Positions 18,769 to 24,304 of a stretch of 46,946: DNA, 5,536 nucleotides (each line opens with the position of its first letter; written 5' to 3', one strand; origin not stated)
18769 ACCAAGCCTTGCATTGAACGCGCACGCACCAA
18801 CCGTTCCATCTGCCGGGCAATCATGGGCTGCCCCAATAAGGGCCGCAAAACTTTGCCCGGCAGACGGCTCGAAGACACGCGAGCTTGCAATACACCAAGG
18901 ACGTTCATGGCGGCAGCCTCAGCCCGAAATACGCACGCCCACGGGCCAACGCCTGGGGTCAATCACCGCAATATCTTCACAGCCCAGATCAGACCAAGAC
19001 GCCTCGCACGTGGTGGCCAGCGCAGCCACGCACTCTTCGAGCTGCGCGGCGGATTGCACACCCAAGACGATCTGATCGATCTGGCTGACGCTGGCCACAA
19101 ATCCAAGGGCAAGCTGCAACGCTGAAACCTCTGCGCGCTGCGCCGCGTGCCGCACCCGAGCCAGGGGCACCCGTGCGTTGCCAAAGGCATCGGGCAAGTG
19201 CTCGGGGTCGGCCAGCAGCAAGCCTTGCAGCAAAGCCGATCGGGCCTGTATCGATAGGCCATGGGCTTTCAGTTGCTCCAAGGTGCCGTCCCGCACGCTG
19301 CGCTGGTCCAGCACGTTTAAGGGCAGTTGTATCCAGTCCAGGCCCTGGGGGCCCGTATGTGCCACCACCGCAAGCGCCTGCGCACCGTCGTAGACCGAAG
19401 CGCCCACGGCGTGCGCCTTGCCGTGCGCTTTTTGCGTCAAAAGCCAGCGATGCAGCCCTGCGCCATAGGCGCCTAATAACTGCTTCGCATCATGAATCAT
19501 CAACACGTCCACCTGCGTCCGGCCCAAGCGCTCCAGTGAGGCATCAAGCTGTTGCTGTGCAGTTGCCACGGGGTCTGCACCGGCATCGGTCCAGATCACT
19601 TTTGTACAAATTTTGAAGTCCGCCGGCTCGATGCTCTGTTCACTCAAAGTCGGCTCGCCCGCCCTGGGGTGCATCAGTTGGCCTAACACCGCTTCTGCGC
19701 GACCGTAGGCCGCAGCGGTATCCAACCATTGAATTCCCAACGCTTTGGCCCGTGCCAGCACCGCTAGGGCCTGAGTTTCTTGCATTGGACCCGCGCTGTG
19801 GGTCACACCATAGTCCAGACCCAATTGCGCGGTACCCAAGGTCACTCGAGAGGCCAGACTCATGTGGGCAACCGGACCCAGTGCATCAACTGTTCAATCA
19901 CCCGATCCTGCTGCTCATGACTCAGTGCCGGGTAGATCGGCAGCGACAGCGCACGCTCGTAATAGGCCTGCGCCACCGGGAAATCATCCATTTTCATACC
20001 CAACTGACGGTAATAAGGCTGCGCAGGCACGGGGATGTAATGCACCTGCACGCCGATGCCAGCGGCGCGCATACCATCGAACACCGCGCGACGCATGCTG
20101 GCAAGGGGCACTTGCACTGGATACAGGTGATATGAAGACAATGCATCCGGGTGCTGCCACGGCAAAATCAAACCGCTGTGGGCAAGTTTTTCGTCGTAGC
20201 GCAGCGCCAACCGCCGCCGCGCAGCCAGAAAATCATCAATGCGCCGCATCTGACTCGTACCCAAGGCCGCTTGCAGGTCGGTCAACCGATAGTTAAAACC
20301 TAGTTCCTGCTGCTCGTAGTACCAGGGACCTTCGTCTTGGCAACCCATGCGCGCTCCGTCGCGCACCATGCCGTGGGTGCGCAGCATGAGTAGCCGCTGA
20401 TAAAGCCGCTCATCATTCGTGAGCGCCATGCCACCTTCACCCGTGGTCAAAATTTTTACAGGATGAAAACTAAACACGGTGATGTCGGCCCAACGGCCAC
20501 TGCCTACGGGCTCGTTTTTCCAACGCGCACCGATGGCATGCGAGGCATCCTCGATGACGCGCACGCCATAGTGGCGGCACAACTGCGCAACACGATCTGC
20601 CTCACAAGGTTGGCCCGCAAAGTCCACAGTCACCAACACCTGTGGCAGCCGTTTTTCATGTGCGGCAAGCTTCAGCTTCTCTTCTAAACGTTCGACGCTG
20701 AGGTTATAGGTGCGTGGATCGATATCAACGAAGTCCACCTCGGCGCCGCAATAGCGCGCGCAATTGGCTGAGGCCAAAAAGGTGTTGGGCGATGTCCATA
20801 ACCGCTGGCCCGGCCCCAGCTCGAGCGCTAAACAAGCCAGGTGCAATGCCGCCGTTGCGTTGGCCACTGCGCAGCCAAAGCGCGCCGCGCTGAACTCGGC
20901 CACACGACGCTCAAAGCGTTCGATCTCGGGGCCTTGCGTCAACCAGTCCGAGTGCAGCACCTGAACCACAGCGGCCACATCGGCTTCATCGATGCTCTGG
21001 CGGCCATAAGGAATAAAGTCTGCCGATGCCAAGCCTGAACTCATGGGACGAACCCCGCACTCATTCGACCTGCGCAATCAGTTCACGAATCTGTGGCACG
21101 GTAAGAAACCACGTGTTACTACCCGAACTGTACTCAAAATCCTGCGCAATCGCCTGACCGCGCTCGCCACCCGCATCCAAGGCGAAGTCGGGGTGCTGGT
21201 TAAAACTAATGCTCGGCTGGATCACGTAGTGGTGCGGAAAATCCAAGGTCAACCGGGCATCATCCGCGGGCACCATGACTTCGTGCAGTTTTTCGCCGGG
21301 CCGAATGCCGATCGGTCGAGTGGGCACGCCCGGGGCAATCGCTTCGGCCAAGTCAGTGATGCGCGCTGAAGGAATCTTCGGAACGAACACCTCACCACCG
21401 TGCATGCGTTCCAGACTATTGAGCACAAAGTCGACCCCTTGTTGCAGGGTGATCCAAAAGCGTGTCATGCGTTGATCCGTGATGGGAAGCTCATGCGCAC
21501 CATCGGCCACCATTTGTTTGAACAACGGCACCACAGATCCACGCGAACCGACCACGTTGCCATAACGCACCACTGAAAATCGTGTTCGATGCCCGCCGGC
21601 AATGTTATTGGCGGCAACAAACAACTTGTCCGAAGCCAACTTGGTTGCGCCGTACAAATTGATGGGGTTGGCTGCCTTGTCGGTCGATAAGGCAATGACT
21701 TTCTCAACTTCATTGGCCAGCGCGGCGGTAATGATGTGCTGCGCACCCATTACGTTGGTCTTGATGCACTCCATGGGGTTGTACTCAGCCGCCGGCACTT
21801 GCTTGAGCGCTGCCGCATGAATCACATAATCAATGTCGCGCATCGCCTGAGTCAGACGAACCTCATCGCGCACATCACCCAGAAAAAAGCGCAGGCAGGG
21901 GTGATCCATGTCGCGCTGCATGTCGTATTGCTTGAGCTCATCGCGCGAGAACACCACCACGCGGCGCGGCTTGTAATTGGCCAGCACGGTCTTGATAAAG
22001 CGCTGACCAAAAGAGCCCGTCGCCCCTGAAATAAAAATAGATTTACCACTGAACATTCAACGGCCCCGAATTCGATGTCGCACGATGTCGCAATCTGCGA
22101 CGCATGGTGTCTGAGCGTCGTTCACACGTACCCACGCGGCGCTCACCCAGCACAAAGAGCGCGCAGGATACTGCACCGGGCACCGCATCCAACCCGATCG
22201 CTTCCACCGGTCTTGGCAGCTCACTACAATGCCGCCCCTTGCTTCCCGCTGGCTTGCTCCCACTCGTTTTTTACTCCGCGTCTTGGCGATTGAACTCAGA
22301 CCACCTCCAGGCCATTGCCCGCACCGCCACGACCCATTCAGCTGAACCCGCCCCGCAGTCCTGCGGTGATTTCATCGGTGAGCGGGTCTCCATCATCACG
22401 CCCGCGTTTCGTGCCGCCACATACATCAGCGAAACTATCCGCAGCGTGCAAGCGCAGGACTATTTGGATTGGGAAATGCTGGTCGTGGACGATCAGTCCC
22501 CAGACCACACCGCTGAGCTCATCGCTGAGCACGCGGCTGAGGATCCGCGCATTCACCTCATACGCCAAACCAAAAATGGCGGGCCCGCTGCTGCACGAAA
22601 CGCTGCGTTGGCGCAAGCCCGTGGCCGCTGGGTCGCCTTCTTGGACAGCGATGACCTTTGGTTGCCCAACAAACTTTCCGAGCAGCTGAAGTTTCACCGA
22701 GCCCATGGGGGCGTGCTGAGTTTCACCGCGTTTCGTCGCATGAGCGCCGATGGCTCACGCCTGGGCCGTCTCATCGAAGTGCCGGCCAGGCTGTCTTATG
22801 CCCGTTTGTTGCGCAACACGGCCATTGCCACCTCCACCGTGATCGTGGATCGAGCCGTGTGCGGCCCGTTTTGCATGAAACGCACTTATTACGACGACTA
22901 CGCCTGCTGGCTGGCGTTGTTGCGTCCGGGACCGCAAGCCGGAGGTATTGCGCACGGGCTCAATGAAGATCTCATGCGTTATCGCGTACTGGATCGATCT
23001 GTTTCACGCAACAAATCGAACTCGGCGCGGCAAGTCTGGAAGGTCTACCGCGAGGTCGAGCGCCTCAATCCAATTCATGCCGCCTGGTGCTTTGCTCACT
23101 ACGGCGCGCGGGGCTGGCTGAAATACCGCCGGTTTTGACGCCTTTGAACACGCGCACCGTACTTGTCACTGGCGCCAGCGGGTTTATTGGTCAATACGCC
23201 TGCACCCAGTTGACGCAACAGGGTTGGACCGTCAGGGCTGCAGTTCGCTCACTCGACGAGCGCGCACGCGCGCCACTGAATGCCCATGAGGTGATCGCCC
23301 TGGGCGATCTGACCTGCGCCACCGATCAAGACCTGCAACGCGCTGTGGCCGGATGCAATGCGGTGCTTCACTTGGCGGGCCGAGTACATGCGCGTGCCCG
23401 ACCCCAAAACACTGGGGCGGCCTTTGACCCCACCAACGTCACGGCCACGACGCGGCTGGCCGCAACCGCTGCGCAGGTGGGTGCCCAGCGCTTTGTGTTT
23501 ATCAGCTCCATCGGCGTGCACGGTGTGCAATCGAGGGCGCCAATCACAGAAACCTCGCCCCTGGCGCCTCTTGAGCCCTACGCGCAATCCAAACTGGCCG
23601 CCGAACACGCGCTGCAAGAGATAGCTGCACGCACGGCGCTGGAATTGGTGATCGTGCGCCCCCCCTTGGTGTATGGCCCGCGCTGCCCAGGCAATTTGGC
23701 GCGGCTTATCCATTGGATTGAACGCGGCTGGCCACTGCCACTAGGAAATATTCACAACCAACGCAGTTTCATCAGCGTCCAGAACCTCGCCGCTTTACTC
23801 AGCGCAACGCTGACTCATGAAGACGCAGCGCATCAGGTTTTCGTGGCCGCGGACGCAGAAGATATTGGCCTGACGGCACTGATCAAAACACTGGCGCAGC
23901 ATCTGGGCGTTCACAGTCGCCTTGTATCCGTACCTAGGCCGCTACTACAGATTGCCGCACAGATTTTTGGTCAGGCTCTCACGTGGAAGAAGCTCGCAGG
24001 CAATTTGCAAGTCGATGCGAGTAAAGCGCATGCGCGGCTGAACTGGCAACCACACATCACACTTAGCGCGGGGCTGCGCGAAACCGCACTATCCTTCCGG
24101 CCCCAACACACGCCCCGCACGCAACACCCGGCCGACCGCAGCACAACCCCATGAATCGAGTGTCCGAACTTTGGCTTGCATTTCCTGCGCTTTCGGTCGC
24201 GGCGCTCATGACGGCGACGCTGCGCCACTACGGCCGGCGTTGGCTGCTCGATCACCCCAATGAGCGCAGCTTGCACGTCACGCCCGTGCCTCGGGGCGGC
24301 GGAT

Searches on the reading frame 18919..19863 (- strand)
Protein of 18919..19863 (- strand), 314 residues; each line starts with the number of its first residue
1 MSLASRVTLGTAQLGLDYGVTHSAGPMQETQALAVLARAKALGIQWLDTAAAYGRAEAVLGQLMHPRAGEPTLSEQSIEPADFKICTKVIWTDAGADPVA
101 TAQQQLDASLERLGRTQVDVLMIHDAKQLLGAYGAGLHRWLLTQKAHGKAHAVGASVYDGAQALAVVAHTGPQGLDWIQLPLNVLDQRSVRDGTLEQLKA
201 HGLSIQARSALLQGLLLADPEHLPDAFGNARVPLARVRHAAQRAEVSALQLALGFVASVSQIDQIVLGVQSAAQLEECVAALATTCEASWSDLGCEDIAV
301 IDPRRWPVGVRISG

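Call 39: search_protein_families(library=pfam, proteins=[window:18919-19863:-], max_evalue=0.0001)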
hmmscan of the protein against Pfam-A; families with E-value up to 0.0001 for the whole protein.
window:18919-19863:- (314 aa): 1 family
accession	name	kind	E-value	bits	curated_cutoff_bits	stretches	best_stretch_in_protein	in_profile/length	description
PF00248.27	Aldo_ket_red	-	4.6e-26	92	24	1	7-285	2-277/291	Aldo/keto reductase family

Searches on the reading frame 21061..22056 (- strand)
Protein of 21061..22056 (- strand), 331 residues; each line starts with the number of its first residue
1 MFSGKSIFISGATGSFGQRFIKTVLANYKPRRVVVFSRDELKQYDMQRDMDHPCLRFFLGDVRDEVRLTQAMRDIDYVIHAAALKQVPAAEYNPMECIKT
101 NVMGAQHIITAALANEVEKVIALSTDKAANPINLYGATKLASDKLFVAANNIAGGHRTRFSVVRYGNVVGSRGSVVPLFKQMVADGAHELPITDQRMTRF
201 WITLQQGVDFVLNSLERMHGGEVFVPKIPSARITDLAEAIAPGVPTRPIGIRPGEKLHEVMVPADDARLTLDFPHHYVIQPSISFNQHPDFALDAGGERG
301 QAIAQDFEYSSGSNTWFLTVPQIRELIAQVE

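Call 6: search_protein_families(library=pfam, proteins=[window:21061-22056:-], max_evalue=0.01)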
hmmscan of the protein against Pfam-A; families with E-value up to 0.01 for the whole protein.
window:21061-22056:- (331 aa): 9 families
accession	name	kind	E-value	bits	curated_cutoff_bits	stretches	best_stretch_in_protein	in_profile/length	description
PF02719.21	Polysacc_synt_2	-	3e-100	335.6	20.2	1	7-280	1-292/293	Polysaccharide biosynthesis protein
PF01370.27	Epimerase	-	1.5e-22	80.7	20.9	1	7-217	1-227/240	NAD dependent epimerase/dehydratase family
PF01073.25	3Beta_HSD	-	4.3e-14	52.6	22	1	9-131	2-122/280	3-beta hydroxysteroid dehydrogenase/isomerase family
PF16363.11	GDP_Man_Dehyd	-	6.1e-12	46.1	27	1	8-139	1-157/332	GDP-mannose 4,6 dehydratase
PF04321.23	RmlD_sub_bind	-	3.2e-10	40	27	1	7-192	3-175/287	RmlD substrate binding domain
PF13460.12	NAD_binding_10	-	1.6e-09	38.4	27.2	1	11-130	1-103/184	NAD(P)H-binding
PF07993.18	NAD_binding_4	-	2.1e-05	24.2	20.1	0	67-130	81-141/258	Male sterility protein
PF00106.31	adh_short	-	0.0035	17.3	26.6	1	5-167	1-181/195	short chain dehydrogenase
PF05368.20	NmrA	-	0.0088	16.1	27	0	5-97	3-79/298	NmrA-like family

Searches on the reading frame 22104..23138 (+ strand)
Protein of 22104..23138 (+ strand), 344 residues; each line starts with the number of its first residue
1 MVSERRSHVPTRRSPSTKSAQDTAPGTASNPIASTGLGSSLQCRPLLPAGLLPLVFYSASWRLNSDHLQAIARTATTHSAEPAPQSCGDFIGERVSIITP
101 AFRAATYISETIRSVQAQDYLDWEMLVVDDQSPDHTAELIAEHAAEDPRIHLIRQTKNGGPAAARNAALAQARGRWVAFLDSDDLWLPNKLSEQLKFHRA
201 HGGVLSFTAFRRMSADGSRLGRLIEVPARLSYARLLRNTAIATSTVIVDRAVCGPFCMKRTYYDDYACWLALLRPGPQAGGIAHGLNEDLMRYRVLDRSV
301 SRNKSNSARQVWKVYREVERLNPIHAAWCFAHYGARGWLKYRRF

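Call 6: search_protein_families(library=pfam, proteins=[window:22104-23138:+], max_evalue=0.01)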
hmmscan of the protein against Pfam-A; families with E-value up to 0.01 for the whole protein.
window:22104-23138:+ (344 aa): 4 families
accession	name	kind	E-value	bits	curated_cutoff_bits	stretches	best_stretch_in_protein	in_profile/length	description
PF00535.33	Glycos_transf_2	-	1.1e-36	126.8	23.3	1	96-225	1-130/168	Glycosyl transferase family 2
PF13641.12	Glyco_tranf_2_3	-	5.1e-14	53.3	27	1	94-233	2-141/230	Glycosyltransferase like family 2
PF10111.15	Glyco_tranf_2_2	-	3.3e-11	43.7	27.3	1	104-197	11-105/276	Glycosyltransferase like family 2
PF13704.12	Glyco_tranf_2_4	-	5.4e-05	24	27.5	1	107-186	6-85/98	Glycosyl transferase family 2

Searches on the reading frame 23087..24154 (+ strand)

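Call 6: search_protein_families(library=pfam, proteins=[window:23087-24154:+], max_evalue=0.01)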
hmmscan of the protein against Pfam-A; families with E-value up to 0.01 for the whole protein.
window:23087-24154:+ (355 aa): 9 families
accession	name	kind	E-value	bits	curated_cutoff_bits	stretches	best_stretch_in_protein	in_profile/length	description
PF01370.27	Epimerase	-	2.8e-38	132.2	20.9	1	25-248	1-231/240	NAD dependent epimerase/dehydratase family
PF16363.11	GDP_Man_Dehyd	-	3.7e-31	109.3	27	1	26-333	1-332/332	GDP-mannose 4,6 dehydratase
PF13460.12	NAD_binding_10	-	2e-20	73.9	27.2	1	29-194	1-145/184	NAD(P)H-binding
PF01073.25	3Beta_HSD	-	1.8e-18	67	22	1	26-237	1-224/280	3-beta hydroxysteroid dehydrogenase/isomerase family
PF07993.18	NAD_binding_4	-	3.4e-14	53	20.1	1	27-204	1-216/258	Male sterility protein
PF04321.23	RmlD_sub_bind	-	1.1e-13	51.3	27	1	24-211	2-167/287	RmlD substrate binding domain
PF02719.21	Polysacc_synt_2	-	3.4e-10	40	20.2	1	25-277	1-251/293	Polysaccharide biosynthesis protein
PF05368.20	NmrA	-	6.6e-10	39.5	27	1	22-283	2-244/298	NmrA-like family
PF00106.31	adh_short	-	0.00014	21.8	26.6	1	24-90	2-71/195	short chain dehydrogenase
